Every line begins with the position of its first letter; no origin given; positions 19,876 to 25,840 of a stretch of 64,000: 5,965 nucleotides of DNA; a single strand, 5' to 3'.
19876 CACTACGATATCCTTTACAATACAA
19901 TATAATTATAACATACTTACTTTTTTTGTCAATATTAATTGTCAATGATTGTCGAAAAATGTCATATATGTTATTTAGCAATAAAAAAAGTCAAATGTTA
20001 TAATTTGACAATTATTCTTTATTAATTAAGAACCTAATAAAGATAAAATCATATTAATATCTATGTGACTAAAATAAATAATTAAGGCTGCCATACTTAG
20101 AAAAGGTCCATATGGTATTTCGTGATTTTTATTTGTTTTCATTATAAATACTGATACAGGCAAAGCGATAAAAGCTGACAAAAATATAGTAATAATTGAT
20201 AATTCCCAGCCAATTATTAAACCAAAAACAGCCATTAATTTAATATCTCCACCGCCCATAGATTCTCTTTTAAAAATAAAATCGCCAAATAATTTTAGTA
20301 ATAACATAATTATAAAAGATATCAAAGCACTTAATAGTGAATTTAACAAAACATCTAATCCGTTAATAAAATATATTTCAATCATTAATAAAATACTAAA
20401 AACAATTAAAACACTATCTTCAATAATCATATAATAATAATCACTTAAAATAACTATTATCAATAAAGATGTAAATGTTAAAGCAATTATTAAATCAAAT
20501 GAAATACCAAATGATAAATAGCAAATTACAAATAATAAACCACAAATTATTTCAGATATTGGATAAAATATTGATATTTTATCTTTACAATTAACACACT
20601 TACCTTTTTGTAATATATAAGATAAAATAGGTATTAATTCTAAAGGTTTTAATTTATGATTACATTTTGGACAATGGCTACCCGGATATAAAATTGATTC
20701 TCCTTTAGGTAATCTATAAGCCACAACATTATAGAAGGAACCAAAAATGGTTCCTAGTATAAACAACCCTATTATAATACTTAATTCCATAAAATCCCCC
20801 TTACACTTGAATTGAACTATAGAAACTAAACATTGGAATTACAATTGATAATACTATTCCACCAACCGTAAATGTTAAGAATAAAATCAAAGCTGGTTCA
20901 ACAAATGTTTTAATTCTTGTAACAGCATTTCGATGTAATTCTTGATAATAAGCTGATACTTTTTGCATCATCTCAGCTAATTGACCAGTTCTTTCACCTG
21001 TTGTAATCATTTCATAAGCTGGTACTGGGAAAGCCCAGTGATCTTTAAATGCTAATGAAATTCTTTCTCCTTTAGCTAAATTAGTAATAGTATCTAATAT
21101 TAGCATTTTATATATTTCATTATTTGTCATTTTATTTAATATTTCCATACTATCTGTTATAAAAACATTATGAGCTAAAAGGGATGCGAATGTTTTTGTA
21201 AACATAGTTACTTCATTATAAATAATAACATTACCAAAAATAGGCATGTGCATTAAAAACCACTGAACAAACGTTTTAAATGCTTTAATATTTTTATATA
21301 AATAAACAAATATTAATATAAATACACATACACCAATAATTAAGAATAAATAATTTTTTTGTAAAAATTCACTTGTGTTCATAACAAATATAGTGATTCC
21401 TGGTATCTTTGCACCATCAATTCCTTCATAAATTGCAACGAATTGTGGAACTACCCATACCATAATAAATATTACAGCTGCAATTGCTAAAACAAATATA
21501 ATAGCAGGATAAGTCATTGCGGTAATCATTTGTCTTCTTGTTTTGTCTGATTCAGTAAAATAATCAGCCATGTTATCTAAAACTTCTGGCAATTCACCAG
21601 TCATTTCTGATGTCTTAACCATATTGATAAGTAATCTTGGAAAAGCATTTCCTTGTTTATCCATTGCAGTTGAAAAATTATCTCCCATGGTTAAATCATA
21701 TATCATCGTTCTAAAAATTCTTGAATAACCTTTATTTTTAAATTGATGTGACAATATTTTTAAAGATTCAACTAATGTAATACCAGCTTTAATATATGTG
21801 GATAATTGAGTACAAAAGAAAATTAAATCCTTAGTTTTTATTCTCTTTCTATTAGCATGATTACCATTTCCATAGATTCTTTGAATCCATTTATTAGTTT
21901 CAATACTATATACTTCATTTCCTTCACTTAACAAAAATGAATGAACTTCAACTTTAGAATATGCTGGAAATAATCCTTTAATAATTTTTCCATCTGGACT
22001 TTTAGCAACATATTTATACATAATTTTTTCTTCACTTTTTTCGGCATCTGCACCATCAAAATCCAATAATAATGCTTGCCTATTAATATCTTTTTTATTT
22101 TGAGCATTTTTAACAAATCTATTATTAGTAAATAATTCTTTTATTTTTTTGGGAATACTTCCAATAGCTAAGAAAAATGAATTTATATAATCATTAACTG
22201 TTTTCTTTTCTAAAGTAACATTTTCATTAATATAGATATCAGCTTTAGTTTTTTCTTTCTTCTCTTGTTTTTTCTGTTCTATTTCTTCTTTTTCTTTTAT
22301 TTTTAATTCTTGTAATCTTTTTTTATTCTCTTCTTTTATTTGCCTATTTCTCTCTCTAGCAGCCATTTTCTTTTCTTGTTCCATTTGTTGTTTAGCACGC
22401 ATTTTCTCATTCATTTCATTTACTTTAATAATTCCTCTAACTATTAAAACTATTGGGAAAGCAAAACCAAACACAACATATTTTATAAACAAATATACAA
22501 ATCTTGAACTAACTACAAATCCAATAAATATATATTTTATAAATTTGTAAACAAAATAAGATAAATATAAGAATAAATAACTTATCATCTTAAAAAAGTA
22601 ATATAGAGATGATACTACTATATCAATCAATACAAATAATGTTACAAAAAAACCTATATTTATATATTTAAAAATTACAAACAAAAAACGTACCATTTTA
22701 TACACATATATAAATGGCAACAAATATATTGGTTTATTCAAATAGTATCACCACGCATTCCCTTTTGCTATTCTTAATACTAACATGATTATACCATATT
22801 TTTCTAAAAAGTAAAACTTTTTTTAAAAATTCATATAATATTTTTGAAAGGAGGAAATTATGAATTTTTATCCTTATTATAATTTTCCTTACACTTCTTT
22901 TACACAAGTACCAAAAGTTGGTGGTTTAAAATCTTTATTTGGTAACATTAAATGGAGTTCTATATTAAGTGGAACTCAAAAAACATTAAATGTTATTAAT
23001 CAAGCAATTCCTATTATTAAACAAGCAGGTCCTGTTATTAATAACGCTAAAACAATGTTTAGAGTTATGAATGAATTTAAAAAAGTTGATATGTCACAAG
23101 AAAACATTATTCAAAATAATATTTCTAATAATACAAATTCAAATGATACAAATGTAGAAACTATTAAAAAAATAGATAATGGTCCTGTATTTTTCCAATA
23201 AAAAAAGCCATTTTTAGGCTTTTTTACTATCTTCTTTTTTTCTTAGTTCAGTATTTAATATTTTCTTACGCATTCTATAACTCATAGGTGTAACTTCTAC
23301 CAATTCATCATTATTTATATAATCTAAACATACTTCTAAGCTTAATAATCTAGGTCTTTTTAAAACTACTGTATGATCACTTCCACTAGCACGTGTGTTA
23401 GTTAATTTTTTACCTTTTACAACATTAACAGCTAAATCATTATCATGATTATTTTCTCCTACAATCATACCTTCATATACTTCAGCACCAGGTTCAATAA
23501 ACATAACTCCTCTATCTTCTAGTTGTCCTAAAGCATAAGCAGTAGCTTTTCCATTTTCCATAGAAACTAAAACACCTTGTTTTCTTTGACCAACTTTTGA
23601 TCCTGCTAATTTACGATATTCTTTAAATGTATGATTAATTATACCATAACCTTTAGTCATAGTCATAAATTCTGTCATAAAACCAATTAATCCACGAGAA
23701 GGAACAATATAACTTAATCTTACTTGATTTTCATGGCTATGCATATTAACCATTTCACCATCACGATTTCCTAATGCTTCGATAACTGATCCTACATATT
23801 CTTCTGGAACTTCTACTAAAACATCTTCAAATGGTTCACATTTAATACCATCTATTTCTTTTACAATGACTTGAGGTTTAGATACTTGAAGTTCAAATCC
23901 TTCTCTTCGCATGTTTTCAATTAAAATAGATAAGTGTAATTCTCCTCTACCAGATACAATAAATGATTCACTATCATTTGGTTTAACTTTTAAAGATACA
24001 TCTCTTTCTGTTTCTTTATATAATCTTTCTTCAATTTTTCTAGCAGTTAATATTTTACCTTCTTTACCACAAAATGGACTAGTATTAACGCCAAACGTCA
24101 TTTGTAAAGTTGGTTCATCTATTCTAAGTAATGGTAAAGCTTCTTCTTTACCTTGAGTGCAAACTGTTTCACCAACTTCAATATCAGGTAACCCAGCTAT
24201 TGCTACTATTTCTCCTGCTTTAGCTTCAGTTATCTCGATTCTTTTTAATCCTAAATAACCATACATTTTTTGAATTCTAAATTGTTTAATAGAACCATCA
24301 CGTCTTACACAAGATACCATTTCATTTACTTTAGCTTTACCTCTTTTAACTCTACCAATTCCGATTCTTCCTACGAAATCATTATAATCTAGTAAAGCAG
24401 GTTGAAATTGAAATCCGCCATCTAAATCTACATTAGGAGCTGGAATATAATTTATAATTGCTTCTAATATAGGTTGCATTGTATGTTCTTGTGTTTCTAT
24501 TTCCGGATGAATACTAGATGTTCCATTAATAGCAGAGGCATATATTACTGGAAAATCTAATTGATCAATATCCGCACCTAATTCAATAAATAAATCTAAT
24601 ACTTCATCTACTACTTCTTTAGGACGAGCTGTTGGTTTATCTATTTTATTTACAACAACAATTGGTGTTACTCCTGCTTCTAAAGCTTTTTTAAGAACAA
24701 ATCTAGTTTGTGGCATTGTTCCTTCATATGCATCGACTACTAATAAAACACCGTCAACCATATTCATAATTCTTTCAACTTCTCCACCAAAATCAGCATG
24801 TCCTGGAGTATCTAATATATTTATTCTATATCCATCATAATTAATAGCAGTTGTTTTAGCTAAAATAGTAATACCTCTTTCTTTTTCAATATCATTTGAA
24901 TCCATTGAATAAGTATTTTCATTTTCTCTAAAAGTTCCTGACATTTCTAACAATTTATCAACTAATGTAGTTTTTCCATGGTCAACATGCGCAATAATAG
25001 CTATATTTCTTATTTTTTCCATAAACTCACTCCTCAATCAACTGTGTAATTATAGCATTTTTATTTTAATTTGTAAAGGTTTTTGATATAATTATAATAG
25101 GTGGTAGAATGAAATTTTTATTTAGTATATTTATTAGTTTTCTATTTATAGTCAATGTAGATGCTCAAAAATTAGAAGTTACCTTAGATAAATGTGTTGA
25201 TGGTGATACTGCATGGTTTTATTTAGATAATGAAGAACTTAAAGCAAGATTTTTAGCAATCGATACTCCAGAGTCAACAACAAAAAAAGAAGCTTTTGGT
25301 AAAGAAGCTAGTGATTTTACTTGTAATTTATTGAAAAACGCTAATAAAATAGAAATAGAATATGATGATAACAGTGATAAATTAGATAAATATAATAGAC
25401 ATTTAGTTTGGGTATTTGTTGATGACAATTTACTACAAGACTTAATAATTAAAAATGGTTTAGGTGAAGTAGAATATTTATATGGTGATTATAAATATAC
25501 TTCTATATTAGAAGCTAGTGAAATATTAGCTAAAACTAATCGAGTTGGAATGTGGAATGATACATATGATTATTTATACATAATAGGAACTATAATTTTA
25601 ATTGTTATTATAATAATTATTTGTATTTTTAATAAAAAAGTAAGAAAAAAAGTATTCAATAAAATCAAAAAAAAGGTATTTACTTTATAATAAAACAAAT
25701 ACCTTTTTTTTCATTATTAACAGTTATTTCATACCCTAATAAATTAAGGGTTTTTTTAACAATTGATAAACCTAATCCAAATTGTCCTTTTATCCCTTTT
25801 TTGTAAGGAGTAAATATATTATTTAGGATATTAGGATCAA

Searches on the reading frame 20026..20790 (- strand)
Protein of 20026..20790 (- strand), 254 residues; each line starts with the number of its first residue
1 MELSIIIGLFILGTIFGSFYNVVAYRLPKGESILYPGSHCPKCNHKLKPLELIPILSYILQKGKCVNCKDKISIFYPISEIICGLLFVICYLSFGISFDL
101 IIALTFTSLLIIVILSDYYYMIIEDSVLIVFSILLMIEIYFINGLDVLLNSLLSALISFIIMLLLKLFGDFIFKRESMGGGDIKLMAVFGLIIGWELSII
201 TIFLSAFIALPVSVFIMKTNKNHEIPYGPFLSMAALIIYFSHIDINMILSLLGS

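Call 8: search_protein_families(library=pfam, proteins=[window:20026-20790:-])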
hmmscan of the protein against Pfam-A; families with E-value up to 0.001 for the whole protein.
window:20026-20790:- (254 aa): 2 families
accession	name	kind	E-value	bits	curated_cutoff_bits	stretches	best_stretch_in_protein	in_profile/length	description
PF06750.18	A24_N_bact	-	3.2e-34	117.3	23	1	11-94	1-84/84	Bacterial Peptidase A24 N-terminal domain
PF01478.23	Peptidase_A24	-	1.5e-15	58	26.5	1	105-213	2-103/104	Type IV leader peptidase family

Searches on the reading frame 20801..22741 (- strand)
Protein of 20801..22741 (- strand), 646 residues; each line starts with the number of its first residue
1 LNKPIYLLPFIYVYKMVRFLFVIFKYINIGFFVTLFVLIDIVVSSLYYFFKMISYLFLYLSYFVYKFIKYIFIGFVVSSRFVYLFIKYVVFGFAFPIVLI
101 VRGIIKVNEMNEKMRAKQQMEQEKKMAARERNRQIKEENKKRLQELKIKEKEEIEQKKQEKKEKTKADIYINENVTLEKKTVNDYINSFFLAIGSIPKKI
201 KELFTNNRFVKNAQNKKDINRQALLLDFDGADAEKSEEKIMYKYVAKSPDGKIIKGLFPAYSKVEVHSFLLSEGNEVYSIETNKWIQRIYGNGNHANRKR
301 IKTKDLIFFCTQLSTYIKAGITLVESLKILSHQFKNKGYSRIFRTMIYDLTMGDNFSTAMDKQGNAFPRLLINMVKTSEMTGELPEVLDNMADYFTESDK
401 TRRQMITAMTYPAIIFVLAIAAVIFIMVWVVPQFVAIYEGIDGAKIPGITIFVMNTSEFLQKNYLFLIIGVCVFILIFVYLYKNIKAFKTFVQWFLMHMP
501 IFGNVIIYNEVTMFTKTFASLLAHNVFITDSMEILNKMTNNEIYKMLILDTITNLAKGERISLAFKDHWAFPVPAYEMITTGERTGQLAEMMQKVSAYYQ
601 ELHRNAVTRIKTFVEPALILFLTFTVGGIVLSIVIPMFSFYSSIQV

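Call 8: search_protein_families(library=pfam, proteins=[window:20801-22741:-])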
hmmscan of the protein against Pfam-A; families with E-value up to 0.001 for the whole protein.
window:20801-22741:- (646 aa): 1 family
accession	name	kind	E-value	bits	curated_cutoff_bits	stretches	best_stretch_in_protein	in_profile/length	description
PF00482.28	T2SSF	-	5.2e-50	169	25.2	2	309-432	1-125/125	Type II secretion system (T2SS), protein F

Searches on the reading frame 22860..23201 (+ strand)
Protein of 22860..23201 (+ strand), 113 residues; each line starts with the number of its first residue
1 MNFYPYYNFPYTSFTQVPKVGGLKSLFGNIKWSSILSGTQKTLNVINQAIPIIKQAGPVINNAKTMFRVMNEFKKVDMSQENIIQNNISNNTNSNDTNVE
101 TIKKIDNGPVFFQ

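Call 8: search_protein_families(library=pfam, proteins=[window:22860-23201:+])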
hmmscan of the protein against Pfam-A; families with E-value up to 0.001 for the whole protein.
window:22860-23201:+ (113 aa): 1 family
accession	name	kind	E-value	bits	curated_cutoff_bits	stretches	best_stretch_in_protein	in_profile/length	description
PF14181.11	YqfQ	-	2.4e-08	34.8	27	1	20-97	39-114/166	YqfQ-like protein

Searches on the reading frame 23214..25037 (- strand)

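Call 8: search_protein_families(library=pfam, proteins=[window:23214-25037:-])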
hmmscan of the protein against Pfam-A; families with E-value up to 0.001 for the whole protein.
window:23214-25037:- (607 aa): 7 families
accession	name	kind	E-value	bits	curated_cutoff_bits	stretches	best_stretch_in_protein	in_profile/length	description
PF00009.33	GTP_EFTU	-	2.3e-57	194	26.5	1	7-199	1-187/188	Elongation factor Tu GTP binding domain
PF21018.2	BipA_C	-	1.2e-46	157.4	23.8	1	487-595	1-109/110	TypA/BipA C-terminal domain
PF00679.30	EFG_C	-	5.4e-24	84.5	27.9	1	399-482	2-86/89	Elongation factor G C-terminus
PF03144.31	GTP_EFTU_D2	-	1.9e-10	41.5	30.3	1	223-293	1-73/73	Elongation factor Tu domain 2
PF22042.2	EF-G_D2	-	2.8e-09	37.4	27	1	218-294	11-83/84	Elongation factor G domain 2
PF14492.12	EFG_III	-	2.3e-07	31.2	27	1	333-385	19-73/75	Elongation Factor G, domain III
PF01926.29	MMR_HSR1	-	4.1e-07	30.6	21.9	1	12-131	2-113/113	50S ribosome-binding GTPase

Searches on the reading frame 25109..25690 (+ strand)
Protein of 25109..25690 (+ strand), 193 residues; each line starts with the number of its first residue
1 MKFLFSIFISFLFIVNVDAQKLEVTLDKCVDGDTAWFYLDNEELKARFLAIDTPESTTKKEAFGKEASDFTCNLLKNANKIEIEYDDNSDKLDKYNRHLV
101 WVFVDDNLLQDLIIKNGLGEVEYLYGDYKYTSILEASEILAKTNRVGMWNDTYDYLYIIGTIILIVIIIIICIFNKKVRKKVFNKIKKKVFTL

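Call 8: search_protein_families(library=pfam, proteins=[window:25109-25690:+])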
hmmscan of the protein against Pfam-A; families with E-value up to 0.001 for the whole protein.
window:25109-25690:+ (193 aa): 1 family
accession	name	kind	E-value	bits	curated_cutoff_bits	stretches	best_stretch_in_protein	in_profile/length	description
PF00565.23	SNase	-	1.4e-17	64.5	21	1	46-151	2-107/107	Staphylococcal nuclease homologue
